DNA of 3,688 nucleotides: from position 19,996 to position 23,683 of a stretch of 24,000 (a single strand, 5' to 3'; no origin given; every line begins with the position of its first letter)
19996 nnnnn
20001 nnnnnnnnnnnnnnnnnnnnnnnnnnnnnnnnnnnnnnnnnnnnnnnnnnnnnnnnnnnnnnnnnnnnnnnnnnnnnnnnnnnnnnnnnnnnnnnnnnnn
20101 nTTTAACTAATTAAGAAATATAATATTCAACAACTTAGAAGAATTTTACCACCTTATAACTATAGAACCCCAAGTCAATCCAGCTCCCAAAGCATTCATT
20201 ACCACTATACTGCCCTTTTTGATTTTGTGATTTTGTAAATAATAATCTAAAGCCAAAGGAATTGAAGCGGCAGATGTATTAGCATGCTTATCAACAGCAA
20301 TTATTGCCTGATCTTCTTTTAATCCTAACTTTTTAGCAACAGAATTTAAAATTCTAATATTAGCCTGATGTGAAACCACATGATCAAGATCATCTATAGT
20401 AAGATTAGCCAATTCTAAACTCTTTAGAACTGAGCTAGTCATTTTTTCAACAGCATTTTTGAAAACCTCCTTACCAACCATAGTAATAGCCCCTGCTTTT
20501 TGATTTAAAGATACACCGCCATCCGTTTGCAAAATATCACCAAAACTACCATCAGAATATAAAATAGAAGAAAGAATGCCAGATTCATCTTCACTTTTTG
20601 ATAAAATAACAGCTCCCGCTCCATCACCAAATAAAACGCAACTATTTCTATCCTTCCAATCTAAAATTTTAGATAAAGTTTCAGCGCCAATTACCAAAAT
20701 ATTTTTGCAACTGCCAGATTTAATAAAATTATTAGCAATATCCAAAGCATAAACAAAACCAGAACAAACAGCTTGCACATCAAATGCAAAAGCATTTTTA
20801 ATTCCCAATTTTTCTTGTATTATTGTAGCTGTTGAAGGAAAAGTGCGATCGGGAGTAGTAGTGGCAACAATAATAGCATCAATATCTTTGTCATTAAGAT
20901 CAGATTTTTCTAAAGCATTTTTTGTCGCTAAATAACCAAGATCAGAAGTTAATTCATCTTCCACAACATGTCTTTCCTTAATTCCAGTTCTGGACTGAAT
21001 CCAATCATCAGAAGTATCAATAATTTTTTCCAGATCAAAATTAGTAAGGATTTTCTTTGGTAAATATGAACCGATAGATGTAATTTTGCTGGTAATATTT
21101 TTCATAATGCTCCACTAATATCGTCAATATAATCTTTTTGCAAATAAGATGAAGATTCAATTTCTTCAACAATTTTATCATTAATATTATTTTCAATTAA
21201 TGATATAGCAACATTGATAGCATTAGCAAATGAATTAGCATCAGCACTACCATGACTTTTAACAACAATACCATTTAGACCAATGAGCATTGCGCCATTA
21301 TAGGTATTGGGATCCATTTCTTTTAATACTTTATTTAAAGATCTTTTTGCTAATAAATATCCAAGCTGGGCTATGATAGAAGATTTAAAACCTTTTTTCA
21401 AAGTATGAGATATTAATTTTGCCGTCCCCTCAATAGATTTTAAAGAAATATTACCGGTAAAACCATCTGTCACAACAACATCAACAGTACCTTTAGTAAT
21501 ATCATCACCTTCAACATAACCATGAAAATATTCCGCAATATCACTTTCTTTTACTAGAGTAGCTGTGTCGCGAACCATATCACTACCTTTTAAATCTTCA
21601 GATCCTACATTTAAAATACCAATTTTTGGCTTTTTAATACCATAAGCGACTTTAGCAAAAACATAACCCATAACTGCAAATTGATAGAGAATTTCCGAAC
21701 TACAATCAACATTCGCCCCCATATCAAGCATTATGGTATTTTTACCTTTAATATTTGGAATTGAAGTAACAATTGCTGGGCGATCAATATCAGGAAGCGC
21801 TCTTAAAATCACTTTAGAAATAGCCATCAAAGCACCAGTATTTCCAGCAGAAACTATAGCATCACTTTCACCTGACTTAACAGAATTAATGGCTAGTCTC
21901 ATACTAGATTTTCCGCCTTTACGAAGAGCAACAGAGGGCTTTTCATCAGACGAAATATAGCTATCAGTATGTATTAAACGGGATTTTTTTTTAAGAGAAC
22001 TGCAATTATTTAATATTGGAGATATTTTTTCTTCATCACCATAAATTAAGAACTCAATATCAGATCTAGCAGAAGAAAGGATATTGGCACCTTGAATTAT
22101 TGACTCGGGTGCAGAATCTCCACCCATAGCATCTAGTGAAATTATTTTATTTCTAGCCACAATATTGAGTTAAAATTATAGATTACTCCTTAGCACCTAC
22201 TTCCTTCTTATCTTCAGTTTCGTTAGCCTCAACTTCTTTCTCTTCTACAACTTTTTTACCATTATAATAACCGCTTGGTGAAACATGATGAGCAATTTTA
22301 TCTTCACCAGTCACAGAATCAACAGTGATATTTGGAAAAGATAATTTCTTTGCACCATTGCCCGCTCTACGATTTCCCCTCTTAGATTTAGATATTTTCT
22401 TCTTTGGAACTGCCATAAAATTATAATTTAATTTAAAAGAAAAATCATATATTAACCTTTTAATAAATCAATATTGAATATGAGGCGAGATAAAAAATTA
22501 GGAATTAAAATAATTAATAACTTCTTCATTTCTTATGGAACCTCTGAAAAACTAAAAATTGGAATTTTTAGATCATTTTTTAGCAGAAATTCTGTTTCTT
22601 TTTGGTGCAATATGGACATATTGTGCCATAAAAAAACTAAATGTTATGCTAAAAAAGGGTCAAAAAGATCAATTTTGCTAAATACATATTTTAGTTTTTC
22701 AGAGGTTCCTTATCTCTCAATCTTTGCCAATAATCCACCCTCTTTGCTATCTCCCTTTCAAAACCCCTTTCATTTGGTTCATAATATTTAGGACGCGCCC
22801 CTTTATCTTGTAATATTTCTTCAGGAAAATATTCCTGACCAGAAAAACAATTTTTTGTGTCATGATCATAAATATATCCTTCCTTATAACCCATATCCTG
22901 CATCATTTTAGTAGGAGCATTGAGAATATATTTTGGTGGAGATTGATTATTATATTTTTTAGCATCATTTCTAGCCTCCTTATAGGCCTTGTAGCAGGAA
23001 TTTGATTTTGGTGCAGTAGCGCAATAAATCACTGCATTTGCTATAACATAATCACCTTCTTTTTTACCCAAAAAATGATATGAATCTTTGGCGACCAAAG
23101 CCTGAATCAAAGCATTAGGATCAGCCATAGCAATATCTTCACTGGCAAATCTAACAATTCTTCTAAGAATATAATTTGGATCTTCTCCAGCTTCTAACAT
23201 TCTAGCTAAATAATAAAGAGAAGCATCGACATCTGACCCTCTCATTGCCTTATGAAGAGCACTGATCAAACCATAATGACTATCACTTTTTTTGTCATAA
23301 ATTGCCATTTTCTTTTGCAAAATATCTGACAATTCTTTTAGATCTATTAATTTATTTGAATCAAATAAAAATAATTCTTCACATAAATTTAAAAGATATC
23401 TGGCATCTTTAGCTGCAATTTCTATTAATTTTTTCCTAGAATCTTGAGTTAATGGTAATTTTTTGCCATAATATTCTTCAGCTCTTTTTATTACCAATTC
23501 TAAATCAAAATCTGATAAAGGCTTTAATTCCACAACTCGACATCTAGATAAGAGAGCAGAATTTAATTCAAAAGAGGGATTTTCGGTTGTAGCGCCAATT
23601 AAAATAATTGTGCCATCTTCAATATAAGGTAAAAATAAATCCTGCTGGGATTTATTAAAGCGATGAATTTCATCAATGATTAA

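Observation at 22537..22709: An apparently undescribed family of about 170-bp palindromic MITE-like elements, four copies in 24 kb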

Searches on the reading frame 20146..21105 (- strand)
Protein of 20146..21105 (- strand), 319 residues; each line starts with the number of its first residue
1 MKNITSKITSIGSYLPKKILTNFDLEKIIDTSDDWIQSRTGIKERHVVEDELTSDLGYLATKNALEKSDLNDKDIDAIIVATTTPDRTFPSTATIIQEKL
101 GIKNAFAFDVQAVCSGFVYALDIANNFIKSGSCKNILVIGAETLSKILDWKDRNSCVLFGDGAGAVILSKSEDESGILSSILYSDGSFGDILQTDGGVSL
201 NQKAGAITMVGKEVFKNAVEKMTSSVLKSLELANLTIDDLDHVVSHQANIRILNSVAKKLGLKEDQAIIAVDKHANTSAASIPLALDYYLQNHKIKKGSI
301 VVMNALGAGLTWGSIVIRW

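Call 14: search_protein_families(library=pfam, proteins=[window:20146-21105:-])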
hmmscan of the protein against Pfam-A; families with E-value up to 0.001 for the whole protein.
window:20146-21105:- (319 aa): 4 families
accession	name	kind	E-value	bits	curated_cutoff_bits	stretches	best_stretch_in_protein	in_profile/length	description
PF08545.16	ACP_syn_III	-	6.9e-35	119.2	24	1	108-186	1-80/80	3-Oxoacyl-[acyl-carrier-protein (ACP)] synthase III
PF08541.16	ACP_syn_III_C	-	6.7e-33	113.2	26.6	1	230-319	1-90/90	3-Oxoacyl-[acyl-carrier-protein (ACP)] synthase III C terminal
PF00108.29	Thiolase_N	-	5.2e-11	42.8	26.4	1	38-147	7-118/260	Thiolase, N-terminal domain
PF08392.18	FAE1_CUT1_RppA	-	5.2e-06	26.4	27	1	60-174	90-209/290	FAE1/Type III polyketide synthase-like protein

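Call 21: find_encoding_contigs(protein=window:20146-21105:-, flank=10000, max_places=4)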
Protein window:20146-21105:- (319 aa): no gene with exactly this product is on record in the collection.

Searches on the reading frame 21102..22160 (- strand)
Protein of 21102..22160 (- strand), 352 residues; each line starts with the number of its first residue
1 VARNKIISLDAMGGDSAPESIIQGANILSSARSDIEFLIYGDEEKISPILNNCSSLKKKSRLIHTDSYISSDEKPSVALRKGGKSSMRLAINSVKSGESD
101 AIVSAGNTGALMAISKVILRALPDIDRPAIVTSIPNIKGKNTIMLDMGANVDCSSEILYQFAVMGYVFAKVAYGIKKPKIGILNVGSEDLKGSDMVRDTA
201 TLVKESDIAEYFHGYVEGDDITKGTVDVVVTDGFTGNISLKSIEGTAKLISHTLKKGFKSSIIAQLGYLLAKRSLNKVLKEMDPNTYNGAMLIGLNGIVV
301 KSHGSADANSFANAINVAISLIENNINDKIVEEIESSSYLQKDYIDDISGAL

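Call 14: search_protein_families(library=pfam, proteins=[window:21102-22160:-])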
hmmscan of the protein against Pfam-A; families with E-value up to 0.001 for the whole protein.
window:21102-22160:- (352 aa): 1 family
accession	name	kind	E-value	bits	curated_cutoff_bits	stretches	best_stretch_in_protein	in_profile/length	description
PF02504.20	FA_synthesis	-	4.9e-108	361.5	29.1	1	7-327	3-322/324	Fatty acid synthesis protein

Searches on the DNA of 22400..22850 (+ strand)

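Call 30: search_dna_similar(query=window:22537-22709:+, collection=plasmids, mode=distant, max_evalue=0.01)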
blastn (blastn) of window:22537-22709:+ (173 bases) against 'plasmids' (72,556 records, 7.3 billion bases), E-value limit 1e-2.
No match.

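Call 69: search_rna_families(source=window, start=22400, end=22850, threshold=evalue, max_evalue=1)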
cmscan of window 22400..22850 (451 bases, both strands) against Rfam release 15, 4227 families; matches with E-value up to 1: 1.
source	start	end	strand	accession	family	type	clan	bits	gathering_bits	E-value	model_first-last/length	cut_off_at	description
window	22577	22654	+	RF04157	MIR9486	Gene; miRNA;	-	18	100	0.55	1-119/119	no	MIR9486 microRNA precursor family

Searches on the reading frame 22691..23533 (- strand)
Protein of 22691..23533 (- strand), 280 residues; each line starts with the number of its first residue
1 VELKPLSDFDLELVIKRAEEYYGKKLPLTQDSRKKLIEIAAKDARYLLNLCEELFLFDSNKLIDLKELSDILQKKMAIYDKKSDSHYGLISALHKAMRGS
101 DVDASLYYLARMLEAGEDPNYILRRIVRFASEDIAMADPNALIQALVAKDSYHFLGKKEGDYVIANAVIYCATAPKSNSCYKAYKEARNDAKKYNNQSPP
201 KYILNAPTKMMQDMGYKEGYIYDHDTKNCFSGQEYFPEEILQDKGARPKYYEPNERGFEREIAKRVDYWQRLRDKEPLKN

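Call 14: search_protein_families(library=pfam, proteins=[window:22691-23533:-])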
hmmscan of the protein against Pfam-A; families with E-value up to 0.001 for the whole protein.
window:22691-23533:- (280 aa): 2 families
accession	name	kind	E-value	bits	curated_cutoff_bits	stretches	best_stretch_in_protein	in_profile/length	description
PF12002.13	MgsA_C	-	6.3e-61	205.6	27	1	99-269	1-166/167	MgsA AAA+ ATPase C terminal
PF16193.11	AAA_assoc_2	-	4.4e-18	65.7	34.3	1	24-98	3-81/81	AAA C-terminal domain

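Call 19: find_encoding_contigs(protein=window:22691-23533:-, flank=10000, max_places=4)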
Protein window:22691-23533:- (280 aa): no gene with exactly this product is on record in the collection.
